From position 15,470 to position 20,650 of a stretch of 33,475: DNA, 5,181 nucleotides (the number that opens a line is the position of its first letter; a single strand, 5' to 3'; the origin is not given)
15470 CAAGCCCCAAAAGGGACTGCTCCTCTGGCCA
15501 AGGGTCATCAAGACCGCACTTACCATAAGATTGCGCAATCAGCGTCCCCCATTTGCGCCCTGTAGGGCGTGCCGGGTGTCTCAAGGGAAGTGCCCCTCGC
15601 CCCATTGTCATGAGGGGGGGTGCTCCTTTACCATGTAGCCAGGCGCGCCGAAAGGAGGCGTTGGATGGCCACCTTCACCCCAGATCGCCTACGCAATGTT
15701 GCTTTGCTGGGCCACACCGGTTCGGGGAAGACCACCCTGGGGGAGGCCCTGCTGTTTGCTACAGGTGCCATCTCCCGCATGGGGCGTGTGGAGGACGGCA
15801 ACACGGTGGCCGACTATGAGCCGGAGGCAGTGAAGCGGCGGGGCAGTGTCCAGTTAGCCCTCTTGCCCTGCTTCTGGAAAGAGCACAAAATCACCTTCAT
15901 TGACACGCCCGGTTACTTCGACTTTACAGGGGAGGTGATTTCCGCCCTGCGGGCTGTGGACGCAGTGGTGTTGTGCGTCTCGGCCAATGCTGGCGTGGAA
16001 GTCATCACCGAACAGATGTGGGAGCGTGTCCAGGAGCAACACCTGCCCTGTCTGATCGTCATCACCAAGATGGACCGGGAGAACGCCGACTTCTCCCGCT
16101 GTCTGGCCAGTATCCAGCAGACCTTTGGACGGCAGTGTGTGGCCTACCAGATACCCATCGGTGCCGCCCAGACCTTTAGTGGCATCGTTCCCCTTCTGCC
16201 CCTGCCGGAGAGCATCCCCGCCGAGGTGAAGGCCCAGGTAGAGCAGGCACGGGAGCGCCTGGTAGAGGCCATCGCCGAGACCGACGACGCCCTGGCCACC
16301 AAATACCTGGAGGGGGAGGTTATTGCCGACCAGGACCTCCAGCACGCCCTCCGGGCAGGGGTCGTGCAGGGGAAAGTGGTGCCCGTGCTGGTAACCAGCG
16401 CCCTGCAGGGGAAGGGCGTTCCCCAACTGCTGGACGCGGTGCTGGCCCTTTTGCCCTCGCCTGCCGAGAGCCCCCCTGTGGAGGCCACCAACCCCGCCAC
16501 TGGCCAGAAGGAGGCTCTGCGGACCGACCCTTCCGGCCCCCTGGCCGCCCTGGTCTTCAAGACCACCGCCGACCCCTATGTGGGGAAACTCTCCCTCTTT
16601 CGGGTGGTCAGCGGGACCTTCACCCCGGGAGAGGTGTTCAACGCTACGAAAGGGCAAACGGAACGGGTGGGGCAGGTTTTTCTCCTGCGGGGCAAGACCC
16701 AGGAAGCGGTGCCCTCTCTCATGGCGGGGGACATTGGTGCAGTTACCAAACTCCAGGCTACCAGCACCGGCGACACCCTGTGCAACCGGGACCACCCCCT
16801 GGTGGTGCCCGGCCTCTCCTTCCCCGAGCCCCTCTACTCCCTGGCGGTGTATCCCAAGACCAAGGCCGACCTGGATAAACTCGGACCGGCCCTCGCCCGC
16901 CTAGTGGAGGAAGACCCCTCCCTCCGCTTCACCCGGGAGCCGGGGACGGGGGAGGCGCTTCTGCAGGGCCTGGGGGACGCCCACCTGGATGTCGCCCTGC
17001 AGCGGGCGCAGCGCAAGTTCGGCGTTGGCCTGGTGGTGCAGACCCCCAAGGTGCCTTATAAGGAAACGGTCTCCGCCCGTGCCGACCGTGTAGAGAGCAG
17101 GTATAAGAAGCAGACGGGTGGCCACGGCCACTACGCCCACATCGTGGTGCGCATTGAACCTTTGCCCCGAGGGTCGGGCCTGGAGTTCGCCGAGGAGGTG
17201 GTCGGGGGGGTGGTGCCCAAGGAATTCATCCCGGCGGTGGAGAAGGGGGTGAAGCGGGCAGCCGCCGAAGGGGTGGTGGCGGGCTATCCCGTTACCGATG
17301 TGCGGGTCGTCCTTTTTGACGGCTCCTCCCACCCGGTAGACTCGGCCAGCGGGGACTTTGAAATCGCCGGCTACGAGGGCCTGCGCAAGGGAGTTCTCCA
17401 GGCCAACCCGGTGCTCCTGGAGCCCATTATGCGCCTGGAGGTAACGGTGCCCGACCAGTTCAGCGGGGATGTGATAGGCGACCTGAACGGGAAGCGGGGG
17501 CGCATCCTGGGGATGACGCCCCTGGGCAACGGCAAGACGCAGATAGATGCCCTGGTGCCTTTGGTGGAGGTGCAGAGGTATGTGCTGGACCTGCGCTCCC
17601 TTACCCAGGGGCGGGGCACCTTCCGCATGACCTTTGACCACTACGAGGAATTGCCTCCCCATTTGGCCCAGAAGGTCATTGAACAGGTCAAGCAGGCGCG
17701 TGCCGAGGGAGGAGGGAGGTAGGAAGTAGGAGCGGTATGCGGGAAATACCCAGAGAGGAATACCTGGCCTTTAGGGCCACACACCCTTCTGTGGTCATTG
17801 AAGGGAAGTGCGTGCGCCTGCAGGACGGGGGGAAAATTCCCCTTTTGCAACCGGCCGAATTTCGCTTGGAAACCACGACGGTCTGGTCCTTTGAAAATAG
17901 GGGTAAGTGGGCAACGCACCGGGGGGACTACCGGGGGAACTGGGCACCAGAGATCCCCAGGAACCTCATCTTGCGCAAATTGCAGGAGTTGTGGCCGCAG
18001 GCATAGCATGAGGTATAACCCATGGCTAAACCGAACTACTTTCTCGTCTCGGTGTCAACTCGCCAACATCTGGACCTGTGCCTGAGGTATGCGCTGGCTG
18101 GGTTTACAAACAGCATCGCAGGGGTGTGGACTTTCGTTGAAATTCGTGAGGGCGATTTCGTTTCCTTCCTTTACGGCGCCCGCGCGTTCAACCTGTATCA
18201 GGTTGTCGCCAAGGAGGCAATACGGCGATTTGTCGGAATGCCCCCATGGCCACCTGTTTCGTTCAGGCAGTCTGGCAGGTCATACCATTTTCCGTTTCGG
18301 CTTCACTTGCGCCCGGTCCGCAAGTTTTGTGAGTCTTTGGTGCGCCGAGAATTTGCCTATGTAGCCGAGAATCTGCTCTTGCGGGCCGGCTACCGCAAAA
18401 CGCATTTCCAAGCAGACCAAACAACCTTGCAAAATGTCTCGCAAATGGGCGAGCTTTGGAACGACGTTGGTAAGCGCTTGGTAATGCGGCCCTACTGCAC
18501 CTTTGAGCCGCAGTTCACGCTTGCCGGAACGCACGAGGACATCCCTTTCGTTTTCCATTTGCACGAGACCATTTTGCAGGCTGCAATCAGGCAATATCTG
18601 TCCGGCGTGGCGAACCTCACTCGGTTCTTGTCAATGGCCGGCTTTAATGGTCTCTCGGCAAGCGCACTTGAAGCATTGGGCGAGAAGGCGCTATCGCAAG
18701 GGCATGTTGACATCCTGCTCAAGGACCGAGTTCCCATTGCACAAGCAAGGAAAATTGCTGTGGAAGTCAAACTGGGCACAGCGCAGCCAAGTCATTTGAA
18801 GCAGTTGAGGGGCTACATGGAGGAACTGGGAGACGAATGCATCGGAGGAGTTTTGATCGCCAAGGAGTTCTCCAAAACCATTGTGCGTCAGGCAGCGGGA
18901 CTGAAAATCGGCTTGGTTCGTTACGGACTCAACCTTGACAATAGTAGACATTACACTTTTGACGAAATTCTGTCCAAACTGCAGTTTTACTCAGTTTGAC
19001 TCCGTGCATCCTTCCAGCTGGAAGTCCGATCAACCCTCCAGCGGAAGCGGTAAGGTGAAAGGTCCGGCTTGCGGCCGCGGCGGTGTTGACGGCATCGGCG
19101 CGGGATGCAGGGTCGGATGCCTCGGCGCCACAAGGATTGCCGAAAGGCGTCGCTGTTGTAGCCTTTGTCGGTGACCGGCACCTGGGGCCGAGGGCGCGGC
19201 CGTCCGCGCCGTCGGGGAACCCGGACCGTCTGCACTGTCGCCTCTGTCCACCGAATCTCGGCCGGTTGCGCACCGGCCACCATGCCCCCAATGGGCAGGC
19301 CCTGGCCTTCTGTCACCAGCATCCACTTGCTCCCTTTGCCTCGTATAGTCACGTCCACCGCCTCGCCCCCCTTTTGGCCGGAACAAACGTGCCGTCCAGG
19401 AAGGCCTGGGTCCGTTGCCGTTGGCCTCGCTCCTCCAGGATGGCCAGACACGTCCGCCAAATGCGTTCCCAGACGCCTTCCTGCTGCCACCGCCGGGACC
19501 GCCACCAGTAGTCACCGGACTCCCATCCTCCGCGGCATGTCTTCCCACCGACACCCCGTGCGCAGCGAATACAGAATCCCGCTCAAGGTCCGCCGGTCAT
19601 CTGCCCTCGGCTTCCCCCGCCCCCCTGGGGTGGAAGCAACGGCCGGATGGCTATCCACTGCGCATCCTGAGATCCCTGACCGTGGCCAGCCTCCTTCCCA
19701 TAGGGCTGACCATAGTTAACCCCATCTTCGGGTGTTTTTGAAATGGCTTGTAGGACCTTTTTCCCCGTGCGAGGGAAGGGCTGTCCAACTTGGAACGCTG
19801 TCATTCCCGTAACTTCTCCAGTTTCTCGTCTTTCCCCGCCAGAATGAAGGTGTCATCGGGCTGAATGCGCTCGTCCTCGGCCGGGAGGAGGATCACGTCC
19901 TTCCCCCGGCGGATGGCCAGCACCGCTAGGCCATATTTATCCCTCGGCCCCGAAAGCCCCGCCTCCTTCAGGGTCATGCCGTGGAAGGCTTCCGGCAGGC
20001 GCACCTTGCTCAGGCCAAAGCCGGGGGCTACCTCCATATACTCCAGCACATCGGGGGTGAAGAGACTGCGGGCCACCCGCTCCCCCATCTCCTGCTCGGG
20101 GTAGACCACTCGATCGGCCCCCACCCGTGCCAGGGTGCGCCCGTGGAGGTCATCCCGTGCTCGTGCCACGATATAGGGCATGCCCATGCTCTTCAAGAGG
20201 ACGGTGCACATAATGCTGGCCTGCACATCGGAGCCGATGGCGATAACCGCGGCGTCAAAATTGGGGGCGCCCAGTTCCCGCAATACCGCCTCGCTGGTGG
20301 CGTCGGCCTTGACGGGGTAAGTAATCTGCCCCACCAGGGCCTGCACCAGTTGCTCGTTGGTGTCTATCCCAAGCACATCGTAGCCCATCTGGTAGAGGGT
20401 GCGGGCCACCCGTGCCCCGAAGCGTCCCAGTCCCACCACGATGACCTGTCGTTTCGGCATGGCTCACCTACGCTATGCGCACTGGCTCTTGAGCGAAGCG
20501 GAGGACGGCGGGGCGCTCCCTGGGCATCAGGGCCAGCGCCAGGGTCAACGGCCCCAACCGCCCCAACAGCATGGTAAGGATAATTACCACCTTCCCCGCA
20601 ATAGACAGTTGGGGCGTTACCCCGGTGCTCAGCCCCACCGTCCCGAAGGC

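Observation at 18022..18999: Low-GC island gene: EVE/PUA-like reader fused to a NucS-like PD-(D/E)xK nuclease, a candidate single-protein modification-dependent defence system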

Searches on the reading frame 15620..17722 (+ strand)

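Call 3: search_protein_families(library=pfam, proteins=[window:15620-17722:+], max_evalue=1)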
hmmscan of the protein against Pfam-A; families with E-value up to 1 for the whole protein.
window:15620-17722:+ (700 aa): 20 families
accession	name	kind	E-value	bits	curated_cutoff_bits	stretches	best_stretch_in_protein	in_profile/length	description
PF00009.33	GTP_EFTU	-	8.2e-44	149.9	26.5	1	23-280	2-188/188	Elongation factor Tu GTP binding domain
PF03764.24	EFG_IV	-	4.3e-41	139.9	24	1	476-596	1-121/121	Elongation factor G, domain IV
PF00679.30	EFG_C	-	1.7e-28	98.9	27.9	1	598-685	1-88/89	Elongation factor G C-terminus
PF14492.12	EFG_III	-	3.5e-24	85.1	27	1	401-473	1-73/75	Elongation Factor G, domain III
PF22042.2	EF-G_D2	-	5.3e-17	62.2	27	1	308-389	2-83/84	Elongation factor G domain 2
PF03144.31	GTP_EFTU_D2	-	2.3e-08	34.8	30.3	1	322-388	1-73/73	Elongation factor Tu domain 2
PF01926.29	MMR_HSR1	-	4.8e-07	30.3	21.9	1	26-150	1-113/113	50S ribosome-binding GTPase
PF00350.29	Dynamin_N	-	7e-05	23.3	27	1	75-151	87-168/168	Dynamin family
PF10662.15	PduV-EutP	-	0.00063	20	21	0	25-44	2-21/143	Ethanolamine utilisation - propanediol utilisation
PF13476.12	AAA_23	-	0.0046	18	27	1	29-60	24-56/201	AAA domain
PF00005.33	ABC_tran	-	0.0067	17.5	25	1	24-65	11-51/137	ABC transporter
PF13191.12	AAA_16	-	0.009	17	32.6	1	8-45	5-45/167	AAA ATPase domain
PF03193.22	RsgA_GTPase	-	0.015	15.6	30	0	113-175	23-88/174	RsgA GTPase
PF13555.12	AAA_29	-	0.02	15.1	27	1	22-44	20-42/61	P-loop containing region of AAA domain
PF02463.25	SMC_N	-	0.024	14.5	40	1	27-79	27-81/220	RecF/RecN/SMC N terminal domain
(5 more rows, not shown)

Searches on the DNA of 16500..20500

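Call 99: search_rna_families(source=window, start=16500, end=20500, threshold=gathering)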
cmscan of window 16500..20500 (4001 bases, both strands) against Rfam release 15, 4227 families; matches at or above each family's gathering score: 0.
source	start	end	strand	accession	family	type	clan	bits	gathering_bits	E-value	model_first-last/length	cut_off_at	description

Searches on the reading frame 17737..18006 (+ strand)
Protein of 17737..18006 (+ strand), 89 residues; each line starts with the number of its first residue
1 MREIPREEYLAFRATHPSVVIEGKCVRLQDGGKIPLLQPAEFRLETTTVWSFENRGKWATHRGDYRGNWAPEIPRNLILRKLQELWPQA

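Call 3: search_protein_families(library=pfam, proteins=[window:17737-18006:+], max_evalue=1)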
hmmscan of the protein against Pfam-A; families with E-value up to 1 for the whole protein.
window:17737-18006:+ (89 aa): 0 families

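Call 4: search_protein_families(library=padloc, proteins=[window:17737-18006:+], max_evalue=1)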
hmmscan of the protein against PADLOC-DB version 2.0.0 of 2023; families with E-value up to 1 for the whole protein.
window:17737-18006:+ (89 aa): 2 families
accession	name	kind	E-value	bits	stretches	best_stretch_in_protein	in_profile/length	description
PDLC03376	MTase_II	-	9.6e-15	53.1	1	37-83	9-55/249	Type II methyltransferase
PDLC03351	MTase_II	-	5.4e-05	20.5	1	44-80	106-142/348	Type II methyltransferase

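Call 5: search_protein_families(library=ncbifam, proteins=[window:17737-18006:+], max_evalue=1)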
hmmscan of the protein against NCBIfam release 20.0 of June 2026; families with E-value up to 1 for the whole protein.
window:17737-18006:+ (89 aa): 1 family
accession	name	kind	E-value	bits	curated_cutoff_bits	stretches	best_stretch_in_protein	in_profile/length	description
NF032891.0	tail_200_repeat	domain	0.23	10.9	350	1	18-66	112-162/195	tandem large repeat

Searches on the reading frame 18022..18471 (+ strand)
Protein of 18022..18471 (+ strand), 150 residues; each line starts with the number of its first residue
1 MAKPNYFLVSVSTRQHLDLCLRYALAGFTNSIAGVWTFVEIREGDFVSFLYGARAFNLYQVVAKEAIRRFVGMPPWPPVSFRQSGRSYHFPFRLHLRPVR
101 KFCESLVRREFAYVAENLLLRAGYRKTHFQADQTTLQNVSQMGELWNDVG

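Call 46: search_solved_structures(query=A2, max_evalue=10, show_alignments=3)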
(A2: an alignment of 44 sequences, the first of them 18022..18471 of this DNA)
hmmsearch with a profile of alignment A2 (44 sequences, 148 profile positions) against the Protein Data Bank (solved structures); distinct sequences matched with E-value up to 10: 2.
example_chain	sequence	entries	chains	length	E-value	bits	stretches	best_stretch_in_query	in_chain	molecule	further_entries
4xsg_B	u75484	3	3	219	0.59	13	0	99-126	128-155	ADP-ribosyltransferase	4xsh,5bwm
2m8i_A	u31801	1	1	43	1.2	12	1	64-90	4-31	Peptidyl-prolyl cis-trans isomerase NIMA-interacting 1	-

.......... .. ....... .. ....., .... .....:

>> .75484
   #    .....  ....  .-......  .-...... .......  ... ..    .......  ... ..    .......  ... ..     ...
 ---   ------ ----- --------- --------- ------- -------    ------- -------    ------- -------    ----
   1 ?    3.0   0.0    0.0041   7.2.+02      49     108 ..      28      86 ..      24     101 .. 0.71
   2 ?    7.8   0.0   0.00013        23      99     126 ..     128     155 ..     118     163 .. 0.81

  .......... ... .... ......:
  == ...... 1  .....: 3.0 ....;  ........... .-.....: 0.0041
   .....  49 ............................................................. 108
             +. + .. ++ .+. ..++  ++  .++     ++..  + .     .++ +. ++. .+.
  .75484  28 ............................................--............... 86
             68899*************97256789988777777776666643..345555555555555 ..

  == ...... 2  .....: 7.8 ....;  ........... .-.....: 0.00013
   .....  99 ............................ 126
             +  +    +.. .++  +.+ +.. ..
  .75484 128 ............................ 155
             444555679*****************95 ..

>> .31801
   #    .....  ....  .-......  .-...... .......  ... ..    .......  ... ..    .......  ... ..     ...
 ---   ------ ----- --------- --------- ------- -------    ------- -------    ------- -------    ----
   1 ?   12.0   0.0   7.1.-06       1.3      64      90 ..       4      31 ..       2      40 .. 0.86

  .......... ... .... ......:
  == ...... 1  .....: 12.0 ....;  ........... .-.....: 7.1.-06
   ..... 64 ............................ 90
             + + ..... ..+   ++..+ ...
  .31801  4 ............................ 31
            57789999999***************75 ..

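Call 47: search_protein_families(library=pfam, alignment_id=A2, max_evalue=10)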
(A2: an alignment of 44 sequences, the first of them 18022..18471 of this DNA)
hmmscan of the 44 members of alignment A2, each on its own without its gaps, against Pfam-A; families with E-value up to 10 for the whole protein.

A. member 1, window:18022-18471:+ (150 aa): 0 families

B. families by the number of members that match (of 44 scanned): 2 families
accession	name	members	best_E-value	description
PF06505.16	XylR_N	1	0.13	Activator of aromatic catabolism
PF10539.14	Dev_Cell_Death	1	0.14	Development and cell death domain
